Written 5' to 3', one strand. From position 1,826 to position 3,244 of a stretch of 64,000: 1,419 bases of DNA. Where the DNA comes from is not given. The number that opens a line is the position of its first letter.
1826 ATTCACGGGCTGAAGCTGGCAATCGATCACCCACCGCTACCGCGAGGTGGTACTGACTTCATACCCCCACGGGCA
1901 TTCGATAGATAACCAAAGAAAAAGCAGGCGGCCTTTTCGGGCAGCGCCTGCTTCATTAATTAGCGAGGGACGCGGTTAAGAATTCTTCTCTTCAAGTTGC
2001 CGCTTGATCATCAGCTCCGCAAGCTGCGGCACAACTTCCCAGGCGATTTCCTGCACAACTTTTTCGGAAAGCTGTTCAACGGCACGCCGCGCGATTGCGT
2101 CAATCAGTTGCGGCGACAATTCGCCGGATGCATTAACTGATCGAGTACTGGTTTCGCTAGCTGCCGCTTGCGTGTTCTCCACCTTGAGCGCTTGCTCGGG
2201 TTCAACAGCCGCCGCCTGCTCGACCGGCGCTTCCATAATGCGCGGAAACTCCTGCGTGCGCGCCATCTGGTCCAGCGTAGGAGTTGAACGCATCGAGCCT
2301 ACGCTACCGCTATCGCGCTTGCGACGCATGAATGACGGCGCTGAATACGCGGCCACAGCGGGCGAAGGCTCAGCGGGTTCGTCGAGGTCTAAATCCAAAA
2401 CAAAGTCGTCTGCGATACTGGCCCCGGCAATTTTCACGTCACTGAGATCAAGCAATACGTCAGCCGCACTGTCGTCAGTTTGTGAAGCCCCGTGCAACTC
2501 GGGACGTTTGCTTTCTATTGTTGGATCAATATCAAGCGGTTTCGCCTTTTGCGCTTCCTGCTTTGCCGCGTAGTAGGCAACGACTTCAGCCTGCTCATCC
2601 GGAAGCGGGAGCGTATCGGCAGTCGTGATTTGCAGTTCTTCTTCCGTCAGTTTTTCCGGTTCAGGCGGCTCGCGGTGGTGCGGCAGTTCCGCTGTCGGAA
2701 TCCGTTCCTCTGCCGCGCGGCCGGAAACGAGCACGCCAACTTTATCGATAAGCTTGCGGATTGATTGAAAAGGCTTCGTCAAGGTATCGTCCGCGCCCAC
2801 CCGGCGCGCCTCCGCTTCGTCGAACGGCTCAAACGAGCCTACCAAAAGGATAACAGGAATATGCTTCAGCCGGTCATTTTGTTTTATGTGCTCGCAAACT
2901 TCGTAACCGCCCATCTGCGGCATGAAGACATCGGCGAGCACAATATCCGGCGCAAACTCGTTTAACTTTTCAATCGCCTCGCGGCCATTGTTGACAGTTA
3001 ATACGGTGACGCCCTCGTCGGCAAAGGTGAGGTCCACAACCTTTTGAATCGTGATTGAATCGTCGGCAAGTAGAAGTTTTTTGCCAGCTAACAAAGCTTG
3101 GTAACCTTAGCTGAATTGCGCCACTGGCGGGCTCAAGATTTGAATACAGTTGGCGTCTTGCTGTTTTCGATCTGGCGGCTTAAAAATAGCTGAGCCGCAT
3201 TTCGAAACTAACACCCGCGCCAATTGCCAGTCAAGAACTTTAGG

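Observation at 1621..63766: Intergenic hairpin elements built from tandem heptanucleotides, about one per 5 kb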

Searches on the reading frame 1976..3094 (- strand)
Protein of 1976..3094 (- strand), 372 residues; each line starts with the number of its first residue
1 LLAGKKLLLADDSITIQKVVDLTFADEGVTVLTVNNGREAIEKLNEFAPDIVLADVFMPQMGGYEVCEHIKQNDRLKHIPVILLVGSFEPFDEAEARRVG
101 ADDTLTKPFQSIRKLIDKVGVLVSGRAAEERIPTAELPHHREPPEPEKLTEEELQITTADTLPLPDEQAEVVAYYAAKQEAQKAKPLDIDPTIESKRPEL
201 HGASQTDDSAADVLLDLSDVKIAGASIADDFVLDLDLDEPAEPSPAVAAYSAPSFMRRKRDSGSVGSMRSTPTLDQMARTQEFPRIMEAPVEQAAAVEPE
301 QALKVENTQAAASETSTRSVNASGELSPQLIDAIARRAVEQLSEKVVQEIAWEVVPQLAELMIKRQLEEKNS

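Call 11: search_protein_families(library=pfam, proteins=[window:1976-3094:-], max_evalue=0.01)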
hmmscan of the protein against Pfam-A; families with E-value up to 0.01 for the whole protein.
window:1976-3094:- (372 aa): 1 family
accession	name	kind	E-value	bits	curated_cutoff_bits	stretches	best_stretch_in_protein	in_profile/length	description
PF00072.30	Response_reg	-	2.3e-22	79.7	30.2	1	8-117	2-108/111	Response regulator receiver domain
